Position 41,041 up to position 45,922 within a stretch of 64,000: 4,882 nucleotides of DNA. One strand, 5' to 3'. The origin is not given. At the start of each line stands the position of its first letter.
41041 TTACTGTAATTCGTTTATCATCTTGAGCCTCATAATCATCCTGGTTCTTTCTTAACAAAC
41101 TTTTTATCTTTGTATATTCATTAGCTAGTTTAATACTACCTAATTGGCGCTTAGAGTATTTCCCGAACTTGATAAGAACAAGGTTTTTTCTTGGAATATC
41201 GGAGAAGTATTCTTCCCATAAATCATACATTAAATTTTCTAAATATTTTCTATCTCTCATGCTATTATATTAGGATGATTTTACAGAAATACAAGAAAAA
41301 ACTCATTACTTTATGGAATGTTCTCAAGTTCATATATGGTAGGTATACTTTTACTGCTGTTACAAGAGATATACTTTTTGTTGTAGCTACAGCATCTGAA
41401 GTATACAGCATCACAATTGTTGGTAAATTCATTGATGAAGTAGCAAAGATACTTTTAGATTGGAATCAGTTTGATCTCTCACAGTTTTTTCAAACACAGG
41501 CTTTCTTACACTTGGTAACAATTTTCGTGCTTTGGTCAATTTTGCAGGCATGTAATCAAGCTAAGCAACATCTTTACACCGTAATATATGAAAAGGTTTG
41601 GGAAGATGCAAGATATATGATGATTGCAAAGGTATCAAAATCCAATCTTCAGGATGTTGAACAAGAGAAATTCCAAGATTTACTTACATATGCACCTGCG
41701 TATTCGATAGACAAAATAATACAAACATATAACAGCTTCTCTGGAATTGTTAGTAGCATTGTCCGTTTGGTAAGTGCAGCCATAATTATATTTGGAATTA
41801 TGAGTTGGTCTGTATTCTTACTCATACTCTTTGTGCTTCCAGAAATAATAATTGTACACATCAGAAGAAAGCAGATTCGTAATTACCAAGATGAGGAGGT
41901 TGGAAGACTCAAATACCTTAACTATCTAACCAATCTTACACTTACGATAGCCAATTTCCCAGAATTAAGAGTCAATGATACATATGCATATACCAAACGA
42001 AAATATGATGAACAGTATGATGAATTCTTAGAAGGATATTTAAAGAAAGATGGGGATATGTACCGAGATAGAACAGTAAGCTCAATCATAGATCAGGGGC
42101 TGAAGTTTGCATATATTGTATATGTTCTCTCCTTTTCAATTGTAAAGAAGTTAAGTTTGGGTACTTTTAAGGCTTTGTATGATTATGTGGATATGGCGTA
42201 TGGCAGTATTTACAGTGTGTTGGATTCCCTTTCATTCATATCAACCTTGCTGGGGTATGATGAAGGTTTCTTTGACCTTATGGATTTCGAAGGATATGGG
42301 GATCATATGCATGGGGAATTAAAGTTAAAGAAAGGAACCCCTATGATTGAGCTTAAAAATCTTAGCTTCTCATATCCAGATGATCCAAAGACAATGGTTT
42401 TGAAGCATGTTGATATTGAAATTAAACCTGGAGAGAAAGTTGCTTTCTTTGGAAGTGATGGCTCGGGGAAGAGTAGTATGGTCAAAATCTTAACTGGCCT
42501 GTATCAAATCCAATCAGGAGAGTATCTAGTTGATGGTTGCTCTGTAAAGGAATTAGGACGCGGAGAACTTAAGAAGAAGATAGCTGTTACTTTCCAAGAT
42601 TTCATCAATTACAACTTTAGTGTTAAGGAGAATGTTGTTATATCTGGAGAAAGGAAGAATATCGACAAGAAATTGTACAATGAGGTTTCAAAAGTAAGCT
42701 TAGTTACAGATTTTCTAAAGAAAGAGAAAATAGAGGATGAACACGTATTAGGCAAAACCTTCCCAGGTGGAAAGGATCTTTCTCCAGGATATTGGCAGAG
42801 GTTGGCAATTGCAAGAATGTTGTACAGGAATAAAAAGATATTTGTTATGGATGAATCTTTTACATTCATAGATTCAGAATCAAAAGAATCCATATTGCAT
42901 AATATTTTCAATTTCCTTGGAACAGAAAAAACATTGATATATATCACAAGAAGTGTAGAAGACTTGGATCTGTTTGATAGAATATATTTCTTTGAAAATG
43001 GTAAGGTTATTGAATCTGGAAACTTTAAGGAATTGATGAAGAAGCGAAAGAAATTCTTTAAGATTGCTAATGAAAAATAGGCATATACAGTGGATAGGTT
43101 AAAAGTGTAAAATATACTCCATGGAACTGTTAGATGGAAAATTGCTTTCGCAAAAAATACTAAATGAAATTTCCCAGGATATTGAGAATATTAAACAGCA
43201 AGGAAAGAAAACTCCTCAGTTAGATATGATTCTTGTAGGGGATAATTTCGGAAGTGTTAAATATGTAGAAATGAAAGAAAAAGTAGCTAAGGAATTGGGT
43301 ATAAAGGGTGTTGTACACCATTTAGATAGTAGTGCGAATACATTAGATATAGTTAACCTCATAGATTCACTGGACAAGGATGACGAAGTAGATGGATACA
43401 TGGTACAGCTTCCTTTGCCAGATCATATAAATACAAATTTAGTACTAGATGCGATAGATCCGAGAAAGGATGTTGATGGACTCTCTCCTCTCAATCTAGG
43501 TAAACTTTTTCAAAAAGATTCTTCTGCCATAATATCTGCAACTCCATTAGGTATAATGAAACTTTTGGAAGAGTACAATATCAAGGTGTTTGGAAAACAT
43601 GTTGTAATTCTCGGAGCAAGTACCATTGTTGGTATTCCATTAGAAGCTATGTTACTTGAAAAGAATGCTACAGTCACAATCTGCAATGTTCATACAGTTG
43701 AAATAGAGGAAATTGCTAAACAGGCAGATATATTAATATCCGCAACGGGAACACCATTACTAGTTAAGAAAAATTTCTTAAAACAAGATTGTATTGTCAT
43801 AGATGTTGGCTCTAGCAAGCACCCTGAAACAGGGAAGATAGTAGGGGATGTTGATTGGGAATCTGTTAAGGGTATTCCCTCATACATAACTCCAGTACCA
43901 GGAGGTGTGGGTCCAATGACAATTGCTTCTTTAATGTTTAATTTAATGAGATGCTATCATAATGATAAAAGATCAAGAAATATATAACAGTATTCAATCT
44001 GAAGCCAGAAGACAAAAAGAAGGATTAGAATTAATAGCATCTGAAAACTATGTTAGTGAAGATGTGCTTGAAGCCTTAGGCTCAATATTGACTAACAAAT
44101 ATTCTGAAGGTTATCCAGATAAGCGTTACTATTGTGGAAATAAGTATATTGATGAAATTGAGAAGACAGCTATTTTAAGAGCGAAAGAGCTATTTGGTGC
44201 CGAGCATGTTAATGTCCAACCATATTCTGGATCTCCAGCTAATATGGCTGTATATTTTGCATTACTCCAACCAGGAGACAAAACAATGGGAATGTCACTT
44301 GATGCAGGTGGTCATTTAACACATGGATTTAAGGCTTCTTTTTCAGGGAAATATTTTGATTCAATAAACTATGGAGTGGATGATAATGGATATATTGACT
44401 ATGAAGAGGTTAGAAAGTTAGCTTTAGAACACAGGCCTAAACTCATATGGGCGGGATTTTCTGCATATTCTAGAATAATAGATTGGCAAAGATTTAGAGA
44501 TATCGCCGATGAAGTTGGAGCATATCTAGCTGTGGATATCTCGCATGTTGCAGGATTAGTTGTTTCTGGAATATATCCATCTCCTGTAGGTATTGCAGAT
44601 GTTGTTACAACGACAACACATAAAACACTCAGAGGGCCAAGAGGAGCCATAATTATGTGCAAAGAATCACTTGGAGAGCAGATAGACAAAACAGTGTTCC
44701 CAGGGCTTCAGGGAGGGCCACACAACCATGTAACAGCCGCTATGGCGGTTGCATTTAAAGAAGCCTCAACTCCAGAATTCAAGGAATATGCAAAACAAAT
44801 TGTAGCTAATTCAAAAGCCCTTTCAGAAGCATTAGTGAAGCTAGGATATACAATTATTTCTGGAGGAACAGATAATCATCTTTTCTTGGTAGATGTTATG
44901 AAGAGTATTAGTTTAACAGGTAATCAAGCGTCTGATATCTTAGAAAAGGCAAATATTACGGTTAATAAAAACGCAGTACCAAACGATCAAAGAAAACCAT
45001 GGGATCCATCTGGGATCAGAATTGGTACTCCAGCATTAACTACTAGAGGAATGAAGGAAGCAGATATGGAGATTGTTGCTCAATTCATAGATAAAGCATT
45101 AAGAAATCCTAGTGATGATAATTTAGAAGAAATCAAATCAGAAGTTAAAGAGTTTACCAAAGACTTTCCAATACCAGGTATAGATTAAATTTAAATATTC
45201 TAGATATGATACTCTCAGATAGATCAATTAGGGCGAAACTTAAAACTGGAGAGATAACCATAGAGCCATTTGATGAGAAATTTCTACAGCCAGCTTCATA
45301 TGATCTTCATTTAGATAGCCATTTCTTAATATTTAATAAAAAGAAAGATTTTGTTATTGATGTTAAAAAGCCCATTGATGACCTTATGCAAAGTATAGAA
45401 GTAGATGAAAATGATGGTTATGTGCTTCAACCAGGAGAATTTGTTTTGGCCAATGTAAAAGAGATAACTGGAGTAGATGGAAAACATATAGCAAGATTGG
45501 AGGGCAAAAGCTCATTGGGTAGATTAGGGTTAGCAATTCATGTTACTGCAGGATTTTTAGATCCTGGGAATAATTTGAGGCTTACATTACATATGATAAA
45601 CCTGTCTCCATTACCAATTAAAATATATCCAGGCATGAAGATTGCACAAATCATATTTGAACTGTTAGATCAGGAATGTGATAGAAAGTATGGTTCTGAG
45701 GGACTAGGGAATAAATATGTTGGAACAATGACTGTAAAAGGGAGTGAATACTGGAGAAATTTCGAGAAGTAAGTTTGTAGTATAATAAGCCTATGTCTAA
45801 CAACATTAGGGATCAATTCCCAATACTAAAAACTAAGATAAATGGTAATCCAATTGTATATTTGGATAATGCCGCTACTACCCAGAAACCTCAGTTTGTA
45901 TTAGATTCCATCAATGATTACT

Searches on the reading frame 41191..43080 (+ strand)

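Call 9: search_protein_families(library=pfam, proteins=[window:41191-43080:+], max_evalue=0.01)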
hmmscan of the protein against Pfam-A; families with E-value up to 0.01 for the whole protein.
window:41191-43080:+ (629 aa): 1 family
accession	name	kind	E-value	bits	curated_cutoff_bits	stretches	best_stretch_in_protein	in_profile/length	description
PF00005.33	ABC_tran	-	1.7e-24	87.4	25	1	404-557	1-136/137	ABC transporter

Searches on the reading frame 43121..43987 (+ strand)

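Call 9: search_protein_families(library=pfam, proteins=[window:43121-43987:+], max_evalue=0.01)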
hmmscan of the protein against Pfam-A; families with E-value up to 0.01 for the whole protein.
window:43121-43987:+ (288 aa): 2 families
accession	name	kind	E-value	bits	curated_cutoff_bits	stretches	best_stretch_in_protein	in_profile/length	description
PF02882.25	THF_DHG_CYH_C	-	7.1e-58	194.9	27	1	123-280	2-157/160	Tetrahydrofolate dehydrogenase/cyclohydrolase, NAD(P)-binding domain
PF00763.28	THF_DHG_CYH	-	1.2e-33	116.3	32.8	1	4-119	1-115/115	Tetrahydrofolate dehydrogenase/cyclohydrolase, catalytic domain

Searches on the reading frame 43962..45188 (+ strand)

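Call 9: search_protein_families(library=pfam, proteins=[window:43962-45188:+], max_evalue=0.01)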
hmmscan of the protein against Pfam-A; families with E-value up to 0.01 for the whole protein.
window:43962-45188:+ (408 aa): 2 families
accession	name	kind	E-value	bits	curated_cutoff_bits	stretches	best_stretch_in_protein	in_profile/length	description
PF00464.25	SHMT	-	6e-166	552.4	27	1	3-376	4-399/399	Serine hydroxymethyltransferase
PF00155.27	Aminotran_1_2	-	5.1e-05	23.1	19.7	1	83-367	66-357/361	Aminotransferase class I and II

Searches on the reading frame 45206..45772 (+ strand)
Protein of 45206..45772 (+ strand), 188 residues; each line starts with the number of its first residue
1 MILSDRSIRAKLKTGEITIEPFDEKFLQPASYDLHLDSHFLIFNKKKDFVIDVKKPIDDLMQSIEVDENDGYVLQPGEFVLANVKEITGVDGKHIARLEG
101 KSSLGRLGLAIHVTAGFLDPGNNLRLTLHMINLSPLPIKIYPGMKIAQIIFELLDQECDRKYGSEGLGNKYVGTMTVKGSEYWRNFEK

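Call 9: search_protein_families(library=pfam, proteins=[window:45206-45772:+], max_evalue=0.01)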
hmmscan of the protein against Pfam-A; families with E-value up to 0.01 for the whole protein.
window:45206-45772:+ (188 aa): 4 families
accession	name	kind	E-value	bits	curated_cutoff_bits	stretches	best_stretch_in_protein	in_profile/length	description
PF22769.1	DCD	-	8e-47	159.6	27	1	2-152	1-151/153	dCTP deaminase-like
PF06559.16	DCD_N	-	2.9e-08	34.2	21.4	1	2-150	4-159/164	2'-deoxycytidine 5'-triphosphate deaminase (DCD) N-terminal domain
PF00692.24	dUTPase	-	3.9e-05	23.9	22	1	76-156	28-106/129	dUTPase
PF22569.1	DCD_C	-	7.6e-05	22.6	22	1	45-172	47-182/192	2'-deoxycytidine 5'-triphosphate deaminase (DCD), C-terminal domain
